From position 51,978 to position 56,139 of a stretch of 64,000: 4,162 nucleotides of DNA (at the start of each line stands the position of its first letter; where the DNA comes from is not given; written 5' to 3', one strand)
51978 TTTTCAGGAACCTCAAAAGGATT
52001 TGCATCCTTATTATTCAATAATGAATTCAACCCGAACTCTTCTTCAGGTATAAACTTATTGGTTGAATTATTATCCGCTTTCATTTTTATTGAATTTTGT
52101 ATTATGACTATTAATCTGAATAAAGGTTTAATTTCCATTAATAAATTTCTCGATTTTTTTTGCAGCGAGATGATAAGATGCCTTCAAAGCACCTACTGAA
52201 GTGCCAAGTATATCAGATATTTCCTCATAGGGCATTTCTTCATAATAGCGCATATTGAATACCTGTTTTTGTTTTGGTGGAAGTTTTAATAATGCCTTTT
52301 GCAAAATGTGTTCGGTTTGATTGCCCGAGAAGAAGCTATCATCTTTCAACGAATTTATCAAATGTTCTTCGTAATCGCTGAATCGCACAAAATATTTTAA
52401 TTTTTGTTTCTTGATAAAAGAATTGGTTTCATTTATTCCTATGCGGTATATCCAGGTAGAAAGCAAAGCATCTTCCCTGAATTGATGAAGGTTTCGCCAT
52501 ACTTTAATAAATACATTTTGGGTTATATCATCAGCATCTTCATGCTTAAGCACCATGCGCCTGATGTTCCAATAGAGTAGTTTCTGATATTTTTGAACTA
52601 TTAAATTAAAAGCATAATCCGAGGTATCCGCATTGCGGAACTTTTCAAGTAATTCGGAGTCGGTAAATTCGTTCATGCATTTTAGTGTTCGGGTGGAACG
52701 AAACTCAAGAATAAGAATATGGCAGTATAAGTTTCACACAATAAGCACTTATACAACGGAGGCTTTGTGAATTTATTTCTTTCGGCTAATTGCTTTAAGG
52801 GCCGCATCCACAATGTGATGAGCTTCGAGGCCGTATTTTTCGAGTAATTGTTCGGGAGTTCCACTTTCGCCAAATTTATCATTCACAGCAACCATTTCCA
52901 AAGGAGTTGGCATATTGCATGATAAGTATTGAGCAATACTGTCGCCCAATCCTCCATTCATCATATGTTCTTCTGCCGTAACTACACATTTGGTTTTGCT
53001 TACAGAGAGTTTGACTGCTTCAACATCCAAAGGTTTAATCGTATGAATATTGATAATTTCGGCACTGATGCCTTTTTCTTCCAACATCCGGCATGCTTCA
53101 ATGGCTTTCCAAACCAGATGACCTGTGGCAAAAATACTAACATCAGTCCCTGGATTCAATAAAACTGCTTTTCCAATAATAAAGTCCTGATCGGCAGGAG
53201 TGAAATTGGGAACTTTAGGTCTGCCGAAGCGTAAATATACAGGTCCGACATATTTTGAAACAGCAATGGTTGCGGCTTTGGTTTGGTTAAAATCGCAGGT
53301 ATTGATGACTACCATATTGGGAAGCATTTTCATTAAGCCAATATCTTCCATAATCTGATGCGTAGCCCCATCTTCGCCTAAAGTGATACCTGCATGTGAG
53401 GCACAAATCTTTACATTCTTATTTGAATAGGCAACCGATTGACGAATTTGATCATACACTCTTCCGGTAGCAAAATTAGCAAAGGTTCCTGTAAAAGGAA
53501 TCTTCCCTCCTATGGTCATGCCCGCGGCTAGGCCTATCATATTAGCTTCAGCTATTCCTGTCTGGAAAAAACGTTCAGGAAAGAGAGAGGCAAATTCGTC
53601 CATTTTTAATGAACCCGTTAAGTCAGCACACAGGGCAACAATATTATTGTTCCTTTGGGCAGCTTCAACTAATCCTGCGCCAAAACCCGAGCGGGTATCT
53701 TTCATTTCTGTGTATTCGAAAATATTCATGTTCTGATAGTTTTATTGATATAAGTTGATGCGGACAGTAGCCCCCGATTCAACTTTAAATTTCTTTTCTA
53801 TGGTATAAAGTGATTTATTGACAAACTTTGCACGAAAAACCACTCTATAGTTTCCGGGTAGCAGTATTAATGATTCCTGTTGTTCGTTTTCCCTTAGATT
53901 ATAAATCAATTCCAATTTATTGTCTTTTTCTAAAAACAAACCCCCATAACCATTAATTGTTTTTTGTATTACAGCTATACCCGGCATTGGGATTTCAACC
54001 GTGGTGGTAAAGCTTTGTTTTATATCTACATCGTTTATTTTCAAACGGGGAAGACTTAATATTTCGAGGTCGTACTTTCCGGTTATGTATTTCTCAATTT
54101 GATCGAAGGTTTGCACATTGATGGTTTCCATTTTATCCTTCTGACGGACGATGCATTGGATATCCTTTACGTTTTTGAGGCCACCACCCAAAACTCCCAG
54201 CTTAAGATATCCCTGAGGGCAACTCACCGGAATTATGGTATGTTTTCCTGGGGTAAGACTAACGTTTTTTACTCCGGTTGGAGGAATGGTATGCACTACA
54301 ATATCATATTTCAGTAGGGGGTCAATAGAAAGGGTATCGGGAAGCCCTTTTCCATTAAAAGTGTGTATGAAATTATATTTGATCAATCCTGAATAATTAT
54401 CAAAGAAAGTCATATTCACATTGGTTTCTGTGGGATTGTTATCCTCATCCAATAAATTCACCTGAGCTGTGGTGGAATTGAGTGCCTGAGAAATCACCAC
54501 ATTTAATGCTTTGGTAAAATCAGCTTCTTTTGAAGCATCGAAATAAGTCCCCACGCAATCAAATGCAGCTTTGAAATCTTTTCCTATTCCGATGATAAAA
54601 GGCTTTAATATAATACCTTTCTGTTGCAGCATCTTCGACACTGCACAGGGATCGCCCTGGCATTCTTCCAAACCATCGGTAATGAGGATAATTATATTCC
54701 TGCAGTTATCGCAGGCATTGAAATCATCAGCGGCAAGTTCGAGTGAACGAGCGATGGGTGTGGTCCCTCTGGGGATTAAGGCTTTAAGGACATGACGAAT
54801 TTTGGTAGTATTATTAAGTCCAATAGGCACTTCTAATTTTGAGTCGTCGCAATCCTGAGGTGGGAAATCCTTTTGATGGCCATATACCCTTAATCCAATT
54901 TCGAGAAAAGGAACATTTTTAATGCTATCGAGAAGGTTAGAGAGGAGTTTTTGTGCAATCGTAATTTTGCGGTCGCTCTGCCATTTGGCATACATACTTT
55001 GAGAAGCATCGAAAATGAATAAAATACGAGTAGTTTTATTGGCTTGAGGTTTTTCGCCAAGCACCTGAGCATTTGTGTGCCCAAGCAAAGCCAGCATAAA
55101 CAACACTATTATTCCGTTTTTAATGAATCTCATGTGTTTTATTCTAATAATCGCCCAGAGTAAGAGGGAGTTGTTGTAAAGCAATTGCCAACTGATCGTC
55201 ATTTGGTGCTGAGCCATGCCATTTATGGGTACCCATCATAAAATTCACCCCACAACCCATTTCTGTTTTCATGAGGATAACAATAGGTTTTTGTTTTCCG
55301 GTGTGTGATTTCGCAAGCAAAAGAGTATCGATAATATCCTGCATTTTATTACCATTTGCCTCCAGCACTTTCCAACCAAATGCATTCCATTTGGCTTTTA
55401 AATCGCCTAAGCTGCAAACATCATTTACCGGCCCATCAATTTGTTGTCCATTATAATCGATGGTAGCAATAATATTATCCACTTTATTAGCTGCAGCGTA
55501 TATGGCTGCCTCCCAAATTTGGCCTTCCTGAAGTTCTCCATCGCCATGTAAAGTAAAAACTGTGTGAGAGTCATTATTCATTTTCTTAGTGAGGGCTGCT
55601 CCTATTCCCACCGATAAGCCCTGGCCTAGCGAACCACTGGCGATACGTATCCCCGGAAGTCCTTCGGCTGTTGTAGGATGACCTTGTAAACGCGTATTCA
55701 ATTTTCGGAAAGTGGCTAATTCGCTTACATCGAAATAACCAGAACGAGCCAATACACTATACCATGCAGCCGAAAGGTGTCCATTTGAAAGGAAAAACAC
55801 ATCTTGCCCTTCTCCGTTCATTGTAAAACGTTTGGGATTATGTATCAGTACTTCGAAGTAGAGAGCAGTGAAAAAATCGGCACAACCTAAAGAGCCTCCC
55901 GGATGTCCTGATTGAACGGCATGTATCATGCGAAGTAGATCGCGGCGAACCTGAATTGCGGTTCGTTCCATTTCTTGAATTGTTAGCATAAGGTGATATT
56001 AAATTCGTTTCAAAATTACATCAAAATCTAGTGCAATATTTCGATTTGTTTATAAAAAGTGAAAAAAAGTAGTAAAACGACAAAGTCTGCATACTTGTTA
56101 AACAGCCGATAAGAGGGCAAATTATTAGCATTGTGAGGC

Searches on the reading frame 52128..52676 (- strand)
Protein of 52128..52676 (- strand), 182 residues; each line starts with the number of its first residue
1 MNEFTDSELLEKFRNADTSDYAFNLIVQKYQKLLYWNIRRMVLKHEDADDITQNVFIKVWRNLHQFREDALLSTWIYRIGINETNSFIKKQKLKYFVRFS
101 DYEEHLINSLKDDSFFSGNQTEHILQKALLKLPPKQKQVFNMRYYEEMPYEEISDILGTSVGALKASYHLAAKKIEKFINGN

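Call 11: search_protein_families(library=pfam, proteins=[window:52128-52676:-], max_evalue=0.001)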
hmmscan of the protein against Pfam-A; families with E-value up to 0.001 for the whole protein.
window:52128-52676:- (182 aa): 3 families
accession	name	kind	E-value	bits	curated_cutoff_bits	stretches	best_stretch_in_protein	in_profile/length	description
PF08281.18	Sigma70_r4_2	-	1.4e-16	60.3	25.7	1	124-175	3-54/54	Sigma-70, region 4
PF04542.20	Sigma70_r2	-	6.1e-14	52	24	1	26-92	1-69/71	Sigma-70 region 2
PF04545.22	Sigma70_r4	-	2.1e-10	40.4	24.1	1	128-174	1-47/50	Sigma-70, region 4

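Call 85: search_protein_families(library=ncbifam, proteins=[window:52128-52676:-], max_evalue=0.00001)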
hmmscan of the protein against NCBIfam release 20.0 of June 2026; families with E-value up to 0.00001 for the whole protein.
window:52128-52676:- (182 aa): 76 families (the best 25 are shown)
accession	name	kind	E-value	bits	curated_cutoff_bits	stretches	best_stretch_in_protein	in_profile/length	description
TIGR02937.1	sigma70-ECF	superfamily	6.2e-29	100.7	42.9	1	22-177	2-163/165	sigma-70 family RNA polymerase sigma factor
TIGR02985.1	Sig70_bacteroi1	subfamily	2.4e-26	92.9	126.4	1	22-177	2-160/162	RNA polymerase sigma-70 factor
NF009166.1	PRK12513.1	equivalog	2.8e-26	92.4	206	1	3-177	6-184/193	RNA polymerase sigma factor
NF008888.0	PRK11922.1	equivalog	8e-26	91.1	204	1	5-175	16-192/231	RNA polymerase sigma factor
NF004113.0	PRK05602.1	equivalog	1.4e-23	83.6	208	1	4-170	30-192/211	RNA polymerase sigma factor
TIGR02939.1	RpoE_Sigma70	equivalog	1.9e-23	83.5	236.15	1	5-178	6-185/190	RNA polymerase sigma factor RpoE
NF007223.0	PRK09641.1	equivalog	1.1e-22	80.8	209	1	8-171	7-176/187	RNA polymerase sigma factor SigW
NF007225.0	PRK09643.1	equivalog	1.5e-22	80.3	190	1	2-168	10-171/204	RNA polymerase sigma factor SigM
NF009171.0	PRK12518.1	equivalog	4.6e-22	78.8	208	1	4-180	12-185/191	RNA polymerase sigma factor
NF058625.1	sigma_PG0214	equivalog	8.6e-22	77.6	130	1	22-179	5-161/170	GFO_1088 family ECF-type sigma factor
NF009195.0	PRK12543.1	subfamily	1.1e-21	77.2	197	1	2-177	3-176/192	RNA polymerase sigma factor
NF007216.0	PRK09638.1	equivalog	1.2e-21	77.3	194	1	6-178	5-173/180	RNA polymerase sigma factor SigY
NF006930.0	PRK09415.1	subfamily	2.4e-21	76.4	198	1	16-177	11-173/179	RNA polymerase factor sigma C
TIGR02989.1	Sig-70_gvs1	subfamily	8.7e-21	74.5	124.55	1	22-171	2-150/158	RNA polymerase sigma-70 factor, Rhodopirellula/Verrucomicrobium family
TIGR02948.1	SigW_bacill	equivalog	8.1e-20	71.7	243.1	1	9-173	8-178/187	RNA polymerase sigma factor SigW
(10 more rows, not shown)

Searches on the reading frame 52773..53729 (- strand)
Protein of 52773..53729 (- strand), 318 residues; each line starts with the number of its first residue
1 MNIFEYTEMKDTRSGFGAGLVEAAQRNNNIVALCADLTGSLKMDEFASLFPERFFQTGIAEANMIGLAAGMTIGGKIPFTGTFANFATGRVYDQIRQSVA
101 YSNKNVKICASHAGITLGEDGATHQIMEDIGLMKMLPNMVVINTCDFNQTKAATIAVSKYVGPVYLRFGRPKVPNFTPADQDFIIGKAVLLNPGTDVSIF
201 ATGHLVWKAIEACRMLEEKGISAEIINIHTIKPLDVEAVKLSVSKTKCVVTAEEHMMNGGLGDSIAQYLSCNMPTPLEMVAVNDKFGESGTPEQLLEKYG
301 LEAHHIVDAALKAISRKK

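Call 11: search_protein_families(library=pfam, proteins=[window:52773-53729:-], max_evalue=0.001)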
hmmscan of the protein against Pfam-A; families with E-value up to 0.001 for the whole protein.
window:52773-53729:- (318 aa): 4 families
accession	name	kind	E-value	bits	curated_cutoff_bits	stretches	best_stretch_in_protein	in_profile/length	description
PF02779.29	Transket_pyr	-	9.7e-40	136.5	27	1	10-174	3-173/174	Transketolase, pyrimidine binding domain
PF02780.25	Transketolase_C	-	2.6e-30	105.3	25.9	1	186-306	1-124/124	Transketolase, C-terminal domain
PF22613.1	Transketolase_C_1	-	1.4e-05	25.7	27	1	195-301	12-112/113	Transketolase-like TK C-terminal domain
PF17147.9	PFOR_II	-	0.00042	21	27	0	196-281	2-90/102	Pyruvate:ferredoxin oxidoreductase core domain II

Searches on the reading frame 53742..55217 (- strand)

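Call 11: search_protein_families(library=pfam, proteins=[window:53742-55217:-], max_evalue=0.001)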
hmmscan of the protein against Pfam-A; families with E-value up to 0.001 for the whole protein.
window:53742-55217:- (491 aa): 2 families
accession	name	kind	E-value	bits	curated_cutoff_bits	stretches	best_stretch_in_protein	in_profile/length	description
PF13519.12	VWA_2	-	3.2e-07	31.4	27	1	65-182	1-106/107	von Willebrand factor type A domain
PF00092.34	VWA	-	6.5e-07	30.2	23.8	1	65-216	2-144/174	von Willebrand factor type A domain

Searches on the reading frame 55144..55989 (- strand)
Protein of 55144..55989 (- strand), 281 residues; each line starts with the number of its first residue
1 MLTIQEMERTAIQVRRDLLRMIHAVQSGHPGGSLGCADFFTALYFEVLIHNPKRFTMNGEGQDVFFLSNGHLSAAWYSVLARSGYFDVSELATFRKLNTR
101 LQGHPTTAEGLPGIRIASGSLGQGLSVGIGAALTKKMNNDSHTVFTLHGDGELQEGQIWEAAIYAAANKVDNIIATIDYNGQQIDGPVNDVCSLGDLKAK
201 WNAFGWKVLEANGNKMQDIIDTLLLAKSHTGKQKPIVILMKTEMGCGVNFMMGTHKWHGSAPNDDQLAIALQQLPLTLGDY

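Call 11: search_protein_families(library=pfam, proteins=[window:55144-55989:-], max_evalue=0.001)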
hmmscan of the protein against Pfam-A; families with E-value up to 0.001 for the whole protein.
window:55144-55989:- (281 aa): 3 families
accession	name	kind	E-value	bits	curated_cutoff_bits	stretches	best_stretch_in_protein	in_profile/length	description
PF00456.26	Transketolase_N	-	1.1e-47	163.1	22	1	19-273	14-274/334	Transketolase, thiamine diphosphate binding domain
PF00676.26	E1_dh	-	4.6e-07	29.5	22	1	117-239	99-221/300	Dehydrogenase E1 component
PF13292.11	DXP_synthase_N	-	7.7e-07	29.1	21.2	1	2-188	13-179/274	1-deoxy-D-xylulose-5-phosphate synthase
